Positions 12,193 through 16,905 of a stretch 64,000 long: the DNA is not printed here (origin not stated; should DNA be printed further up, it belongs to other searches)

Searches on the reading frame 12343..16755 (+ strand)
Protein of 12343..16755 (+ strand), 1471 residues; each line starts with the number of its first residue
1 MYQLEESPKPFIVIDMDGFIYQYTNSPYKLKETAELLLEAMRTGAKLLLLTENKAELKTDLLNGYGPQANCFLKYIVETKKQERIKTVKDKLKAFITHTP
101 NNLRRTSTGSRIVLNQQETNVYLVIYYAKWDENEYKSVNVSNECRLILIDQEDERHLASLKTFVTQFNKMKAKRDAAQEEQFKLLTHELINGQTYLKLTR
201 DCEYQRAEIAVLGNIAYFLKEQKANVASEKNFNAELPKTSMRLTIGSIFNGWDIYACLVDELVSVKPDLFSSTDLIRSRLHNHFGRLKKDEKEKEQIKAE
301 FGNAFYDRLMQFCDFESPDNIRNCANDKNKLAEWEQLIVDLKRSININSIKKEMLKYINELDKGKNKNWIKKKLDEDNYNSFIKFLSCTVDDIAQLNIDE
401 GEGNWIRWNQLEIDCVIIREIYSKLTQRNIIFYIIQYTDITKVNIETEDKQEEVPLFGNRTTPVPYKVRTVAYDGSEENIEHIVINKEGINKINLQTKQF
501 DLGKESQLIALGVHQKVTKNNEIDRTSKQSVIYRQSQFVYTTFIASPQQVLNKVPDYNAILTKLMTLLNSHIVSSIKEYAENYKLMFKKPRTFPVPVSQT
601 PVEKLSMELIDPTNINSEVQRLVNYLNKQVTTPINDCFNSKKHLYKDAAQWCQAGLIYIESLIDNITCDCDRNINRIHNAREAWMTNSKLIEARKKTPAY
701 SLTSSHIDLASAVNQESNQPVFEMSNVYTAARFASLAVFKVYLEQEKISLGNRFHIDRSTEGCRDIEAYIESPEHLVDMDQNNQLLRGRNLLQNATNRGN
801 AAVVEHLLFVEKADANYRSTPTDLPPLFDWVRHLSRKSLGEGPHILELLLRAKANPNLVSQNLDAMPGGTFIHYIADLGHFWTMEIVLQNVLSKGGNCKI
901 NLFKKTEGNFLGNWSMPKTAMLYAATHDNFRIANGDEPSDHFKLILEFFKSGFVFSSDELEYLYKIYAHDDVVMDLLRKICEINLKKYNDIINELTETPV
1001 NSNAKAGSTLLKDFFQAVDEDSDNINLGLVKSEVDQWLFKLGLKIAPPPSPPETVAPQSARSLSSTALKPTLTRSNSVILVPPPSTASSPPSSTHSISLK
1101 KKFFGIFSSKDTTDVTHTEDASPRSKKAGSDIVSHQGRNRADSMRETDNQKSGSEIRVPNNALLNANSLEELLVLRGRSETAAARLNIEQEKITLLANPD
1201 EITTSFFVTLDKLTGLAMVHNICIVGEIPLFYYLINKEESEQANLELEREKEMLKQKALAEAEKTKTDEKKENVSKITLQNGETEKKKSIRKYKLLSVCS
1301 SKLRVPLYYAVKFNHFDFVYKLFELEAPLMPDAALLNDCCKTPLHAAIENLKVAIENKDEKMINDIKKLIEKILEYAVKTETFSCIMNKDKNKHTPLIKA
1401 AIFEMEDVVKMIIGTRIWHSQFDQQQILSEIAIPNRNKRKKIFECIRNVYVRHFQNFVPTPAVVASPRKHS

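Call 61: search_protein_families(library=pfam, proteins=[window:12343-16755:+], max_evalue=0.001)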
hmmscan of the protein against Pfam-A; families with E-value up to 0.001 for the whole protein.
window:12343-16755:+ (1471 aa): 3 families
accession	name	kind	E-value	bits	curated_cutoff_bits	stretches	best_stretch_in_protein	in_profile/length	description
PF12796.13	Ank_2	-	1.4e-11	45.3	27.3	1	1307-1413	1-80/90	Ankyrin repeats (3 copies)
PF00023.36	Ank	-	2.3e-06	28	21.1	0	788-818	2-31/33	Ankyrin repeat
PF13637.12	Ank_4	-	0.00039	21.1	22.7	0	1307-1351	1-41/50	Ankyrin repeats (many copies)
